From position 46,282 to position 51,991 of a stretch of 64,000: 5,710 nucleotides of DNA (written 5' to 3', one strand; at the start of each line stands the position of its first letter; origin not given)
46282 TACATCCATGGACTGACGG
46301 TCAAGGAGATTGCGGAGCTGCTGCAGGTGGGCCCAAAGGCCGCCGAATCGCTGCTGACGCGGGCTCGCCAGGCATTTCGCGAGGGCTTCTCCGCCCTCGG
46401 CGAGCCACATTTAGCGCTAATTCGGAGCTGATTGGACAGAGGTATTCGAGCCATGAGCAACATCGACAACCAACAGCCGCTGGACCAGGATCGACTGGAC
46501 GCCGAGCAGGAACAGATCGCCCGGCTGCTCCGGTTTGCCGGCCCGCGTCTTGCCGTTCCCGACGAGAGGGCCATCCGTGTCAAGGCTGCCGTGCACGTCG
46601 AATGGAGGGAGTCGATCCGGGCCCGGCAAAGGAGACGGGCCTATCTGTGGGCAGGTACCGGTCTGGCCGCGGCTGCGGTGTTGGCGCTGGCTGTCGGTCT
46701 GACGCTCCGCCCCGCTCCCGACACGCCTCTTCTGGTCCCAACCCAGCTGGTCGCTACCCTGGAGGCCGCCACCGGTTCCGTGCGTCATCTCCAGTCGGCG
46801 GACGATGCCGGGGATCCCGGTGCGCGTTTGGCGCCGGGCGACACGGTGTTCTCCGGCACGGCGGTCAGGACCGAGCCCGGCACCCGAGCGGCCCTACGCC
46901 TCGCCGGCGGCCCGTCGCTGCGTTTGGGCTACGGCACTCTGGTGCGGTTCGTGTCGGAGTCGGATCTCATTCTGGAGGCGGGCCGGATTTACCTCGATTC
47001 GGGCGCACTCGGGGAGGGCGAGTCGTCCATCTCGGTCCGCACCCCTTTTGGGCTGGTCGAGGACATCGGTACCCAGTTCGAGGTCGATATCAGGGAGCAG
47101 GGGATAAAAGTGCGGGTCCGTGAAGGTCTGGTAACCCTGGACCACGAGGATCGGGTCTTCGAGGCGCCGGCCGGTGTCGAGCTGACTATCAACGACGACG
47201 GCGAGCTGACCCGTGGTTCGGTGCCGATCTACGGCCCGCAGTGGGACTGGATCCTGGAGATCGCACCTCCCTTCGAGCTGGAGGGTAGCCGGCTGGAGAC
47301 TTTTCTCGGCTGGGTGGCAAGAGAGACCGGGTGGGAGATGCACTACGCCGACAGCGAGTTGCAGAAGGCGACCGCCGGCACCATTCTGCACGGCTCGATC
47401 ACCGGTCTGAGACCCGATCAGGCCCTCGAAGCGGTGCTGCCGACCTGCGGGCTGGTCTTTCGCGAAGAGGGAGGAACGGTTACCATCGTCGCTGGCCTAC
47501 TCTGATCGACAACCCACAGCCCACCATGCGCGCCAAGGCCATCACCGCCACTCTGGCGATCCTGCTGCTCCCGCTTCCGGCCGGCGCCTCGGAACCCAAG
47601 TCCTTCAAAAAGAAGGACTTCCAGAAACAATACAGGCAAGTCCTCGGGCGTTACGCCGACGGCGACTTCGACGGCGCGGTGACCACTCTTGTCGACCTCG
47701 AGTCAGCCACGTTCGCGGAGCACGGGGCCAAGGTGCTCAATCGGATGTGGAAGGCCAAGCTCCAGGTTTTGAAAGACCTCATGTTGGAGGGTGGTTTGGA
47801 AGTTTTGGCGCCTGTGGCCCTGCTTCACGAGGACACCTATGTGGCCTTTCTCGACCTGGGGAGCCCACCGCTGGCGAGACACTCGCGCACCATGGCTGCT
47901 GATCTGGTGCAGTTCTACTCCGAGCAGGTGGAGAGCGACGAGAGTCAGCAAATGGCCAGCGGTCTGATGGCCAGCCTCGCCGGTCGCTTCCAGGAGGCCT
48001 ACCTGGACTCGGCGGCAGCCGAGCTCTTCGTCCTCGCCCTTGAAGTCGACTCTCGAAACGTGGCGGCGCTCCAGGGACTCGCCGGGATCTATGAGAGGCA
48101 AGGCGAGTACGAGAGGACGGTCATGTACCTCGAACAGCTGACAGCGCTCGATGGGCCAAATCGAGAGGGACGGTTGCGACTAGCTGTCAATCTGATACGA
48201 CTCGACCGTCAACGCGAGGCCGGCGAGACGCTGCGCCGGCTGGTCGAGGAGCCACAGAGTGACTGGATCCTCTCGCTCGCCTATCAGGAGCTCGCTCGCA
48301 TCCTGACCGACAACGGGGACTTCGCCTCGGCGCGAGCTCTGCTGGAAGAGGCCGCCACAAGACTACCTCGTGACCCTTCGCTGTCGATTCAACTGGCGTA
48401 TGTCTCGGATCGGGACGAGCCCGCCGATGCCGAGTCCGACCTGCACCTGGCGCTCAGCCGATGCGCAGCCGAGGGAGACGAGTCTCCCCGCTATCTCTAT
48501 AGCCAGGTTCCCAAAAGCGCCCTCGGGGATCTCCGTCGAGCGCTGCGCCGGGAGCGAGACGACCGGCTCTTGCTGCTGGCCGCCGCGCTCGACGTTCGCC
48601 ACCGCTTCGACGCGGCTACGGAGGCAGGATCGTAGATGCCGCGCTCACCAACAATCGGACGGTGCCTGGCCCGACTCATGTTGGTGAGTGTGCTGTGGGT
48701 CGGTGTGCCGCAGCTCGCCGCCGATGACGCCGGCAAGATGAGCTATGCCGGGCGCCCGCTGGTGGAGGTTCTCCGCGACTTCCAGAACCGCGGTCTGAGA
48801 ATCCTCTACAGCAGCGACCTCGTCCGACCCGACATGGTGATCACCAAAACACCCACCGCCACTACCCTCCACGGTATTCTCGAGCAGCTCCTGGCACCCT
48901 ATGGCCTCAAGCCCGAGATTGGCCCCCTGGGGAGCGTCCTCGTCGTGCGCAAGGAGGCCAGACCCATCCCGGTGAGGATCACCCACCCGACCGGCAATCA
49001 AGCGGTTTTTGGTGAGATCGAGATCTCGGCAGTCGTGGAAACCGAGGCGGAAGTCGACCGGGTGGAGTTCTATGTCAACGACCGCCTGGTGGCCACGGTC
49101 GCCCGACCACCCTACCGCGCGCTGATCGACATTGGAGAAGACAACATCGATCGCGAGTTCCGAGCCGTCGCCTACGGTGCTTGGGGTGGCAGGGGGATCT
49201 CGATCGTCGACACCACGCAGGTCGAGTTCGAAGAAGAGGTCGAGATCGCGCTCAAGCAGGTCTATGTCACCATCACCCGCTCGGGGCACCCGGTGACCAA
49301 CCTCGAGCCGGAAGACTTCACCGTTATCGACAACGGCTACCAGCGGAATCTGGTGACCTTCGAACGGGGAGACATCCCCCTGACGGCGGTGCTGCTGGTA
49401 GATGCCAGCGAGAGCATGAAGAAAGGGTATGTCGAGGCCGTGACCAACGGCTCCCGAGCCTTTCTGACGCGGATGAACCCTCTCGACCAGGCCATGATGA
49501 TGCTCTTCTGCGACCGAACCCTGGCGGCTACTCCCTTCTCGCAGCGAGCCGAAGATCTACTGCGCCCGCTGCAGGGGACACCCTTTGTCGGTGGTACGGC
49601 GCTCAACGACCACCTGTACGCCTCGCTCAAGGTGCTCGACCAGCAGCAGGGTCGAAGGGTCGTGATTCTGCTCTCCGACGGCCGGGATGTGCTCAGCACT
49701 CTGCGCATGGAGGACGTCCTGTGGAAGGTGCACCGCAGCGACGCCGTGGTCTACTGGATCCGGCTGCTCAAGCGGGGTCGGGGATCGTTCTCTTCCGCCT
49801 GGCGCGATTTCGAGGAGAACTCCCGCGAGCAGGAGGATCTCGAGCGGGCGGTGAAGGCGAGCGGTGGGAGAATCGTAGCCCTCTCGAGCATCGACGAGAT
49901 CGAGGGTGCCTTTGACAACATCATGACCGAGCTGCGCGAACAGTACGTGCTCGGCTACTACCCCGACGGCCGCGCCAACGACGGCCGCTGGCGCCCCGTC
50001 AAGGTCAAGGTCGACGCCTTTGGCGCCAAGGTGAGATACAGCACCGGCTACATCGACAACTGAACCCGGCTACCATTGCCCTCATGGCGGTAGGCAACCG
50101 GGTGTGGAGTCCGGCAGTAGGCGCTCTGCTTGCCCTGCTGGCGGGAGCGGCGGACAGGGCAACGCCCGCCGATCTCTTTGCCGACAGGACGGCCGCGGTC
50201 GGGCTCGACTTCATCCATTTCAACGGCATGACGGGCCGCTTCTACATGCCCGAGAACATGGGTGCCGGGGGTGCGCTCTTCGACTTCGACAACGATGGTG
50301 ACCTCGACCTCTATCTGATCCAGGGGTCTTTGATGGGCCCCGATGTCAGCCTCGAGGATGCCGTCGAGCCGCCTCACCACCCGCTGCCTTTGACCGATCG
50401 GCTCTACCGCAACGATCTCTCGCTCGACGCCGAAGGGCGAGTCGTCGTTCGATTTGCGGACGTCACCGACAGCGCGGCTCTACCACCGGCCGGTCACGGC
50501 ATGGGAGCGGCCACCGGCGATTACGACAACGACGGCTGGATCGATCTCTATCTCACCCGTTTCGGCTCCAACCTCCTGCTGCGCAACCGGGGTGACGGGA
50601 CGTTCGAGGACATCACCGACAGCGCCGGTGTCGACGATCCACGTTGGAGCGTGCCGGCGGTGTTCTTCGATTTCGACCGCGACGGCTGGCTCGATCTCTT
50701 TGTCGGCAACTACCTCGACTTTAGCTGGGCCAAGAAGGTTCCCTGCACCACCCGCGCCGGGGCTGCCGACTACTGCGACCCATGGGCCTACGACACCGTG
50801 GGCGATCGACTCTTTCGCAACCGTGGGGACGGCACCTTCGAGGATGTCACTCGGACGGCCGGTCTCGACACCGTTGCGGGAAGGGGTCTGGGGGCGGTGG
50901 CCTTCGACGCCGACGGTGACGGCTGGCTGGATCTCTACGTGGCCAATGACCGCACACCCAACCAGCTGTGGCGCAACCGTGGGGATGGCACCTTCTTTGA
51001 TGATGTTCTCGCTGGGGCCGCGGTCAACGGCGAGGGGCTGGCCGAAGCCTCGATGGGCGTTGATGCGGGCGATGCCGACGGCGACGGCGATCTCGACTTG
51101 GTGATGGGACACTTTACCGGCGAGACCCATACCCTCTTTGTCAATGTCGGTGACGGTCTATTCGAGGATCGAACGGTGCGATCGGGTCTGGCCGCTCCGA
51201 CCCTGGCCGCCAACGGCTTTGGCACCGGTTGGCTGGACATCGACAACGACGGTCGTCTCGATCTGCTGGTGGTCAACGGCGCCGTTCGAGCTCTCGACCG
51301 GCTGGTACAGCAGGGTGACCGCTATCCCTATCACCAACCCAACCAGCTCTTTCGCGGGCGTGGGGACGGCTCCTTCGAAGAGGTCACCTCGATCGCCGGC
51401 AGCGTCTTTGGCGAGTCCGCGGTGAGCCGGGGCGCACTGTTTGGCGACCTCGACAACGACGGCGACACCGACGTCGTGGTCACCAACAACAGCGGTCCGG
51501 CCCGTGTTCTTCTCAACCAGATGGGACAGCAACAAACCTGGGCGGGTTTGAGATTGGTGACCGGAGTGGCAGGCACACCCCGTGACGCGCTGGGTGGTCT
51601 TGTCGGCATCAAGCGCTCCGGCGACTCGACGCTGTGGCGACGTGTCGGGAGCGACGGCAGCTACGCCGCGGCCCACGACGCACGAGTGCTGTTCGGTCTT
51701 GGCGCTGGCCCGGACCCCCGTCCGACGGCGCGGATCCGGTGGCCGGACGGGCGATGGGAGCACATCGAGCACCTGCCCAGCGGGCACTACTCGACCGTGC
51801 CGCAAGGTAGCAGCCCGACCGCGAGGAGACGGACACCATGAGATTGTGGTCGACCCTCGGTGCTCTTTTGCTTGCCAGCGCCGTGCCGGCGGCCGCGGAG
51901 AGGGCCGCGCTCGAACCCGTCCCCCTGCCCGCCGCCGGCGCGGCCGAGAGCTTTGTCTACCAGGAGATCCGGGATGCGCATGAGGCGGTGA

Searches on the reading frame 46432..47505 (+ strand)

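Call 42: search_protein_families(library=pfam, proteins=[window:46432-47505:+], max_evalue=0.00001)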
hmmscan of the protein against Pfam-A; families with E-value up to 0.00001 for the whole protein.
window:46432-47505:+ (357 aa): 1 family
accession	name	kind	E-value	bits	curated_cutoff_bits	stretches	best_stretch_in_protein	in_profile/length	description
PF04773.18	FecR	-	2.6e-10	41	24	1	145-234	3-96/97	FecR protein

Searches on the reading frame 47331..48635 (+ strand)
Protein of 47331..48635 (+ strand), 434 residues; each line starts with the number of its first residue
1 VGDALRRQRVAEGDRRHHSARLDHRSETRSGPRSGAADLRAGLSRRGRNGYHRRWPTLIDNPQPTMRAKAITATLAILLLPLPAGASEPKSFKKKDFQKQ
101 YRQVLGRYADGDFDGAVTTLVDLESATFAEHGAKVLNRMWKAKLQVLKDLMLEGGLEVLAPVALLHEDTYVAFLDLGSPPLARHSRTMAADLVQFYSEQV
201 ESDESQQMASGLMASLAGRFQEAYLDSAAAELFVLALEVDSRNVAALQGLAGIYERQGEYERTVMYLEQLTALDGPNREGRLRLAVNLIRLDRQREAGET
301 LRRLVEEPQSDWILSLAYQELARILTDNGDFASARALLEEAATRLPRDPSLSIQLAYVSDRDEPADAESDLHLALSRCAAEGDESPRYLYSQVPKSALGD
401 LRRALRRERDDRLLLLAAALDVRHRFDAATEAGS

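Call 42: search_protein_families(library=pfam, proteins=[window:47331-48635:+], max_evalue=0.00001)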
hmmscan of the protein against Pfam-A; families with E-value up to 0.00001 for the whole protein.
window:47331-48635:+ (434 aa): 4 families
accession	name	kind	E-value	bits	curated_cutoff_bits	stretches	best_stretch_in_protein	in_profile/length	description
PF13428.12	TPR_14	-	1.3e-10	41.3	23.5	0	317-357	3-43/44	Tetratricopeptide repeat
PF14559.12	TPR_19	-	2.3e-07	31.5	25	0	257-310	4-57/68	Tetratricopeptide repeat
PF13174.12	TPR_6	-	3.2e-06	27.9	26.3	0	281-310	3-33/33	Tetratricopeptide repeat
PF13181.12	TPR_8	-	4.8e-06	26.8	25.7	0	317-342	3-28/34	Tetratricopeptide repeat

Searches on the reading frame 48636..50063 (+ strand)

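Call 42: search_protein_families(library=pfam, proteins=[window:48636-50063:+], max_evalue=0.00001)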
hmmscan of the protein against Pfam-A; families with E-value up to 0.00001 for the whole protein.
window:48636-50063:+ (475 aa): 3 families
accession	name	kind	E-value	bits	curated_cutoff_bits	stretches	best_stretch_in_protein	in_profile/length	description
PF13519.12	VWA_2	-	2.2e-09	38.3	27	1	252-349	2-106/107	von Willebrand factor type A domain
PF17957.7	Big_7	-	1.5e-08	35.6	24.1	1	113-166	3-58/70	Bacterial Ig domain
PF05762.20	VWA_CoxE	-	1.7e-08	34.6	26.4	1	240-388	47-199/222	VWA domain containing CoxE-like protein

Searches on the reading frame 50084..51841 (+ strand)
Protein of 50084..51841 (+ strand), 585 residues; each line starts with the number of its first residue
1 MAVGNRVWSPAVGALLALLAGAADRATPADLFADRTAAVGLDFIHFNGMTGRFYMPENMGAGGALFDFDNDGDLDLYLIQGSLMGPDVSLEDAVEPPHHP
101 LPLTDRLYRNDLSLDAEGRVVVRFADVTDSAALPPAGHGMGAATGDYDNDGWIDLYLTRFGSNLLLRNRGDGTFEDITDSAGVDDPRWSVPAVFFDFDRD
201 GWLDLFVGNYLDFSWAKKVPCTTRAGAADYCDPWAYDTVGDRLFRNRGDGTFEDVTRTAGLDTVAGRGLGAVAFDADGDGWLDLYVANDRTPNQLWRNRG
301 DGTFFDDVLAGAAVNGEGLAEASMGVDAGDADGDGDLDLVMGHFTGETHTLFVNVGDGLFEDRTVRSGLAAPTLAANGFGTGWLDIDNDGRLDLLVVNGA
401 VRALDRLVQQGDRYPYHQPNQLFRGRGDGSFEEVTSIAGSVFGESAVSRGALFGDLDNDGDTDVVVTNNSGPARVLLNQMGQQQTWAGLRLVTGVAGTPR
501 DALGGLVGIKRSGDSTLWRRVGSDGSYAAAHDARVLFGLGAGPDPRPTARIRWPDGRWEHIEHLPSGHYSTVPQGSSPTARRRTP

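Call 42: search_protein_families(library=pfam, proteins=[window:50084-51841:+], max_evalue=0.00001)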
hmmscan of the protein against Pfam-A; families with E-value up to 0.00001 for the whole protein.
window:50084-51841:+ (585 aa): 3 families
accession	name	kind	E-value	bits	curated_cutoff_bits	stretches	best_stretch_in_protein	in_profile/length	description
PF13517.12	FG-GAP_3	-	2.5e-45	153.3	26.9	4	146-207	1-61/61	FG-GAP-like repeat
PF01839.29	FG-GAP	-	3.5e-12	46.3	22.1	0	452-471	6-25/37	FG-GAP repeat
PF07593.17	UnbV_ASPIC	-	9.3e-09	35.5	23.4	1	502-567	1-64/68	ASPIC and UnbV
